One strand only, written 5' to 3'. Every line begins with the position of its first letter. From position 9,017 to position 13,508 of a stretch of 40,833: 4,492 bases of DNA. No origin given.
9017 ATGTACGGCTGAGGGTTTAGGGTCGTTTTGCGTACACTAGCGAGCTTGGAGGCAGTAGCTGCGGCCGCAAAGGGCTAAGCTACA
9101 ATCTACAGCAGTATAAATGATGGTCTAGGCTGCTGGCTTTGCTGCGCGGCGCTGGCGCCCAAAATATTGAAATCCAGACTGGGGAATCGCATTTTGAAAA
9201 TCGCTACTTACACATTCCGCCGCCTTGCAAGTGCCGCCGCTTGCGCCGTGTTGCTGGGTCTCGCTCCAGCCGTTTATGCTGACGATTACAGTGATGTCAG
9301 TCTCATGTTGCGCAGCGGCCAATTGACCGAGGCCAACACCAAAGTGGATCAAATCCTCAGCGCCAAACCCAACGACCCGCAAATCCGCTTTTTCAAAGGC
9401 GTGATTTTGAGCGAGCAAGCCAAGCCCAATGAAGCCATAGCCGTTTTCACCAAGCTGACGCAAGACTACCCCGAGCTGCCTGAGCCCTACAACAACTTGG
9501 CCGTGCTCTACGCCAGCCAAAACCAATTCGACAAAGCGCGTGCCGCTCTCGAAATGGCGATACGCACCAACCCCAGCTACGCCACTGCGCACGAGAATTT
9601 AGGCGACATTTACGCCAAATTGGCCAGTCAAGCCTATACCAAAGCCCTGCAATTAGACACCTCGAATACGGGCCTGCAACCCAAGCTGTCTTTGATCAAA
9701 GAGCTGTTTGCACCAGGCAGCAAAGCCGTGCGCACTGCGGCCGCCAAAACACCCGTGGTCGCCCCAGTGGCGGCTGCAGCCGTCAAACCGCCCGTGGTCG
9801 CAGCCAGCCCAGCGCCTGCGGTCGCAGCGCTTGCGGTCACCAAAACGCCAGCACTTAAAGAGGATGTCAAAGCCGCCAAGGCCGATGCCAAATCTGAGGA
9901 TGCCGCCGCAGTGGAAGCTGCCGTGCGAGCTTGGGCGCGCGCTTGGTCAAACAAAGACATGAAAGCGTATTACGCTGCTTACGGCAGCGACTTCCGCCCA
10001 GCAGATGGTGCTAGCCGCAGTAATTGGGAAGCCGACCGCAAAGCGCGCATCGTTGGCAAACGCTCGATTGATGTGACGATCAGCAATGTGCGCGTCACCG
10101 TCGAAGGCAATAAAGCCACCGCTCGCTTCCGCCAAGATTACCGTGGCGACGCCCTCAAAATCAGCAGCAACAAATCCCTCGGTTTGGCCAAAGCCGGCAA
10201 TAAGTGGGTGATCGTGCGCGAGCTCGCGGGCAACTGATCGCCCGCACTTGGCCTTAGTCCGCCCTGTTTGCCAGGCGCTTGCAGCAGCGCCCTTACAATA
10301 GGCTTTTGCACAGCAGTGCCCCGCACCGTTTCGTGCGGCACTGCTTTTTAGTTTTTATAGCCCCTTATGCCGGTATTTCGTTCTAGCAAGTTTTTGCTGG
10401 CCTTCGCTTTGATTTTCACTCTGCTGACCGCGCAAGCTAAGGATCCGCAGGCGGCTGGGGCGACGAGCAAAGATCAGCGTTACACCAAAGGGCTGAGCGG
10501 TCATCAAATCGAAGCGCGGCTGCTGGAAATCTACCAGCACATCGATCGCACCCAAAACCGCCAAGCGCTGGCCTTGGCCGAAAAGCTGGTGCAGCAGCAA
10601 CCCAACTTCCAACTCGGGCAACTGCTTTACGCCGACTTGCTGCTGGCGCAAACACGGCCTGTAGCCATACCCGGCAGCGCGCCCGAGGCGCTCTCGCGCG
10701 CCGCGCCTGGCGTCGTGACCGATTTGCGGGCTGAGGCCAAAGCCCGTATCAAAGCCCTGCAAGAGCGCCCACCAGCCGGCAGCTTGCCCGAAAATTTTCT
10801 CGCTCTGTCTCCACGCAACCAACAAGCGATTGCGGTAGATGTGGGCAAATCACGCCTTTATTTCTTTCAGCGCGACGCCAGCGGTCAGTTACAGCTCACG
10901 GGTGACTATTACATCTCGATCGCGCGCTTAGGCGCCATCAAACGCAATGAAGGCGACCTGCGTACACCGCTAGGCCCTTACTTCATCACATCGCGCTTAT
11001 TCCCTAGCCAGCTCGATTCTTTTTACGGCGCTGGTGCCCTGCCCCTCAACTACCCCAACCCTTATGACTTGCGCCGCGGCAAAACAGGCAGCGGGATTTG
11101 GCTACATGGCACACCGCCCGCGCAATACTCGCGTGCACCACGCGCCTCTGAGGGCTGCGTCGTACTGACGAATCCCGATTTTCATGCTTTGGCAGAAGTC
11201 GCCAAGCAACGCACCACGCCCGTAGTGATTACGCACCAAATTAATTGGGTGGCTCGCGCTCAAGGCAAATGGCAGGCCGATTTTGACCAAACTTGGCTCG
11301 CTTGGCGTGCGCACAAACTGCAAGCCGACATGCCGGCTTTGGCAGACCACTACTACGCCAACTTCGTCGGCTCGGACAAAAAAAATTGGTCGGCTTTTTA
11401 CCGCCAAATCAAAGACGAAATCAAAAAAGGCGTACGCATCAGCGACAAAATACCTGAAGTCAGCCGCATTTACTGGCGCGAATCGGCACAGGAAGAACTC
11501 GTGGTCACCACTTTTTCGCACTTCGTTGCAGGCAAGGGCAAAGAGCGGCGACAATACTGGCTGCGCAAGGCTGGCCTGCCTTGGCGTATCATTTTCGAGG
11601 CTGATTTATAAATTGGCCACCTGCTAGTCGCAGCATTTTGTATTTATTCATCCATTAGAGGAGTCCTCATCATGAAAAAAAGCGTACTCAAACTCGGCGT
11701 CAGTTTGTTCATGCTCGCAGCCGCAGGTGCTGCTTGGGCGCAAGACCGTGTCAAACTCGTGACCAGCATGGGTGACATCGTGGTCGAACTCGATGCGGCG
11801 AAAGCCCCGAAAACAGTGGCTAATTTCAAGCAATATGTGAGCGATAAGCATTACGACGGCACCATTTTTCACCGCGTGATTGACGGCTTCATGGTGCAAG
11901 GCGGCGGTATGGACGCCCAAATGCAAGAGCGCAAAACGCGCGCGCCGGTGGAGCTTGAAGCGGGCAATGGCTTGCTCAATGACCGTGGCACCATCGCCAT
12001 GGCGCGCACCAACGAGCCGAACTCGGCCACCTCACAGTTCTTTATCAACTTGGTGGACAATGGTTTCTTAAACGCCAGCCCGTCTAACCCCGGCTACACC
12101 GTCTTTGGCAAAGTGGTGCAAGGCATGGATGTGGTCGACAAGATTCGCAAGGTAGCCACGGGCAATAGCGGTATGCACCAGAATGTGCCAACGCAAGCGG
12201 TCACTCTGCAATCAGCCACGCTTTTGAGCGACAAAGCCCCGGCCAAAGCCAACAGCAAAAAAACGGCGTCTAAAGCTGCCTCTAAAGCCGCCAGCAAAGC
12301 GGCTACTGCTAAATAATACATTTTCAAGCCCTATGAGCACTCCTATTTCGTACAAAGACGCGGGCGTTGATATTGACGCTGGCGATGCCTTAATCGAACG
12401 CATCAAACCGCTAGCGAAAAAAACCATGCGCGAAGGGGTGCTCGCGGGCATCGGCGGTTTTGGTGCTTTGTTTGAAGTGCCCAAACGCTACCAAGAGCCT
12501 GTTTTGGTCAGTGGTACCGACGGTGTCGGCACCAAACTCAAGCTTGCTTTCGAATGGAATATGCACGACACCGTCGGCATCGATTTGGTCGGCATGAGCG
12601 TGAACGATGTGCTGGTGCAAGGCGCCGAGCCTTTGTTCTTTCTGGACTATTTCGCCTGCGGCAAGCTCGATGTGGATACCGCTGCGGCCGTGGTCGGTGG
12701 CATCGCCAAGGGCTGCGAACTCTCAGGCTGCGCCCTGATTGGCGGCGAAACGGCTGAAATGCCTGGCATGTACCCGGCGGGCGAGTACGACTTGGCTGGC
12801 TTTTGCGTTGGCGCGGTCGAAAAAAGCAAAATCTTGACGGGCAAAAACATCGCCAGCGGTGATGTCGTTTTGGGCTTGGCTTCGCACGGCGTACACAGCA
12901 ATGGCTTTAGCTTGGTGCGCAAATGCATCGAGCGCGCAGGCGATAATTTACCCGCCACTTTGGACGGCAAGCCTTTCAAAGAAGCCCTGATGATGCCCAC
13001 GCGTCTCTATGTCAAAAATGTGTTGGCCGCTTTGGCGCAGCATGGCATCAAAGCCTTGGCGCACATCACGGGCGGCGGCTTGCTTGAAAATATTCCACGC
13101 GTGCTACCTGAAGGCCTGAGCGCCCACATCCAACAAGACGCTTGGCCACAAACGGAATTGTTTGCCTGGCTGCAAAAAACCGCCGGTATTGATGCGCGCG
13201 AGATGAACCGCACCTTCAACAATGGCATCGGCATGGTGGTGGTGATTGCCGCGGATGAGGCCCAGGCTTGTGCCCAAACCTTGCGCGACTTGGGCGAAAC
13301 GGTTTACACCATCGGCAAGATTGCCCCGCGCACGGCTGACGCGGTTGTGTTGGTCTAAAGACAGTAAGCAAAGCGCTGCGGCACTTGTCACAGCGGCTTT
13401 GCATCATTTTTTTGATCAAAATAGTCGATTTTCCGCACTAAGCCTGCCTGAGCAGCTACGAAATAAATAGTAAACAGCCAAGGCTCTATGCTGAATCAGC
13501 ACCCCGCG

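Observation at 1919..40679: Nine copies of an unannotated intergenic repeat family with a 25-nt asymmetric core (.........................)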

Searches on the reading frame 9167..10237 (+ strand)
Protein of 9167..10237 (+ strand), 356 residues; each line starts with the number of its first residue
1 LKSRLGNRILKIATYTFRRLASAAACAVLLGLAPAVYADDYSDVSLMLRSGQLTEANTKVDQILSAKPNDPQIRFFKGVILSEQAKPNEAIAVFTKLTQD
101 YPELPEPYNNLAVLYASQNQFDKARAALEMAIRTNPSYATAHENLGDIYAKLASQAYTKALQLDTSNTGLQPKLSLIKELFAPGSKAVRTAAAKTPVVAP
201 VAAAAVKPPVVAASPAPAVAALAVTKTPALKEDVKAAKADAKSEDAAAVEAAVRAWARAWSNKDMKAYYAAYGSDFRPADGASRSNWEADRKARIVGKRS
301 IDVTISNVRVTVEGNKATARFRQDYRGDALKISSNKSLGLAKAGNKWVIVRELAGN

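Call 8: search_protein_families(library=ncbifam, proteins=[window:9167-10237:+])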
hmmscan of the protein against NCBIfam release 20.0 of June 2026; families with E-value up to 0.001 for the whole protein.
window:9167-10237:+ (356 aa): 14 families
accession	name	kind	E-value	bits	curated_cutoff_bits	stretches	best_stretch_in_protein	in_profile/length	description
TIGR02917.1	PEP_TPR_lipo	equivalog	6e-11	41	312.2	1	86-187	446-552/899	XrtA/PEP-CTERM system TPR-repeat protein PrsT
TIGR02521.1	type_IV_pilW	equivalog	2.9e-10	40.1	154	1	49-160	77-188/234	type IV pilus biogenesis/stability protein PilW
NF040959.1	MamA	equivalog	2.2e-09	37.1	200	1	34-164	33-169/204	magnetosome protein MamA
NF033920.0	C39_PA2778_fam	equivalog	8.7e-08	31.9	150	1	47-135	166-254/255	PA2778 family cysteine peptidase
TIGR00540.1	TPR_hemY_coli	hypoth_equivalog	1.6e-06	27.1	142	1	50-155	274-375/385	heme biosynthesis-associated TPR protein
NF033762.1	social_mot_Tgl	equivalog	8.6e-06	25.3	225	1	50-148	44-145/252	social motility TPR repeat lipoprotein Tgl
NF052400.1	M48_BAM_BepA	equivalog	0.00012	21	570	1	40-160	310-430/483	beta-barrel assembly-enhancing protease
NF047558.1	TPR_END_plus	domain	0.00016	21.5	32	1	108-139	2-33/56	TPR end-of-group domain-containing protein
NF040561.1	PrimPol_Msp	equivalog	0.00016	20.4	200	1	79-172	33-120/515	CRISPR-associated primase-polymerase type A1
TIGR02795.1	tol_pal_ybgF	equivalog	0.00021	21.9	90.1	1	39-142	4-113/119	tol-pal system protein YbgF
NF033758.1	gliding_GltE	equivalog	0.00022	20.3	225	1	49-173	98-322/411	adventurous gliding motility TPR repeat lipoprotein GltE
TIGR03939.1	PGA_TPR_OMP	equivalog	0.00027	19.3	366.65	1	43-140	401-498/800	poly-beta-1,6 N-acetyl-D-glucosamine export porin PgaA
NF041522.1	TPR_sll0314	equivalog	0.00073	18.9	225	0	52-106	195-256/275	Sll0314/Alr1548 family TPR repeat-containing protein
TIGR00990.1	3a0801s09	subfamily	0.00092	18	757.25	0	86-133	448-495/615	mitochondrial import receptor subunit TOM70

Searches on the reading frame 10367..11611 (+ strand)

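Call 8: search_protein_families(library=ncbifam, proteins=[window:10367-11611:+])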
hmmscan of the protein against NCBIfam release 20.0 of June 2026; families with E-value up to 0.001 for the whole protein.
window:10367-11611:+ (414 aa): 1 family
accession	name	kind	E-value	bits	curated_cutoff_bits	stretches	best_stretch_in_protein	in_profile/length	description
NF040599.1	LdtF_DpaA_YafK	equivalog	0.00014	21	365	1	174-249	63-136/242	peptidoglycan meso-diaminopimelic acid protein amidase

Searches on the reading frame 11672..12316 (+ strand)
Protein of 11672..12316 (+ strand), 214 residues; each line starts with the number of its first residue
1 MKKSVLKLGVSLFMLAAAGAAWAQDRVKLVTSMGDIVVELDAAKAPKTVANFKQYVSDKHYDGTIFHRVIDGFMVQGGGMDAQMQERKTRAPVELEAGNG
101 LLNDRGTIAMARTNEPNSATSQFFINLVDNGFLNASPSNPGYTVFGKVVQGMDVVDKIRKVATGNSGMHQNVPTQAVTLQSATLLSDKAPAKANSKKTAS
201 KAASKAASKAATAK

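Call 8: search_protein_families(library=ncbifam, proteins=[window:11672-12316:+])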
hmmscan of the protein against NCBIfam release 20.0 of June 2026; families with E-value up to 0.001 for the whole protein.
window:11672-12316:+ (214 aa): 2 families
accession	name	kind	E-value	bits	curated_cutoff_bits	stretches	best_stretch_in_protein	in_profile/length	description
NF008151.0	PRK10903.1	equivalog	6.9e-66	221.3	308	1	9-185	9-189/190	peptidylprolyl isomerase A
NF008057.0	PRK10791.1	equivalog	1.5e-60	203.7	297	1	27-184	2-162/164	peptidylprolyl isomerase B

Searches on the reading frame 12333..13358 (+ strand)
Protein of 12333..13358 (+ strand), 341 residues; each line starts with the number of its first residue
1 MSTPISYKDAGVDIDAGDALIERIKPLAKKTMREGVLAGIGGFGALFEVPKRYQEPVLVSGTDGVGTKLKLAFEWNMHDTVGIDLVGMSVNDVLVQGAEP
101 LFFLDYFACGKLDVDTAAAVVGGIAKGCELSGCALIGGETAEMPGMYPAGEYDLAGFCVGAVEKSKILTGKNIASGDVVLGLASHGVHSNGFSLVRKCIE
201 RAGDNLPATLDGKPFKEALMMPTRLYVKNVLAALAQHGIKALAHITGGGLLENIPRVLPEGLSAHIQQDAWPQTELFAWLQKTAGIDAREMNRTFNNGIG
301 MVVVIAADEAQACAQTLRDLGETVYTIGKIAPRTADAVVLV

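Call 8: search_protein_families(library=ncbifam, proteins=[window:12333-13358:+])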
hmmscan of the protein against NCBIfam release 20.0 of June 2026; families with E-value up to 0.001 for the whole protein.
window:12333-13358:+ (341 aa): 9 families
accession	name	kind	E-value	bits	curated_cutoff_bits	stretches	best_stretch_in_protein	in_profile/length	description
TIGR00878.1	purM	equivalog_domain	3.8e-131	437.2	236.35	1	5-331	1-330/332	phosphoribosylformylglycinamidine cyclo-ligase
TIGR01379.1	thiL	equivalog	5e-12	45.4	184.15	1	21-337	6-300/320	thiamine-phosphate kinase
TIGR02124.1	hypE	equivalog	5.6e-08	32.1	251.6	1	86-340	70-310/332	hydrogenase expression/formation protein HypE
TIGR01736.1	FGAM_synth_II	equivalog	1.2e-06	27.1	525.75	1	86-251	94-259/718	phosphoribosylformylglycinamidine synthase subunit PurL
NF004351.0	PRK05731.1-4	equivalog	5.8e-06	25.6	324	1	20-256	19-231/321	thiamine-phosphate kinase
NF004353.0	PRK05731.2-2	equivalog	1.6e-05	24.2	301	1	77-187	50-153/311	thiamine-phosphate kinase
NF002290.1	PRK01213.1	equivalog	5.1e-05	21.6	648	1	86-225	94-238/723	phosphoribosylformylglycinamidine synthase subunit PurL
TIGR03267.1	methan_mark_2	hypoth_equivalog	8.4e-05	21.8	365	1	58-331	58-296/323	methanogenesis marker 2 protein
TIGR00476.1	selD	equivalog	9.4e-05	21.8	125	1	90-282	85-262/311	selenide, water dikinase SelD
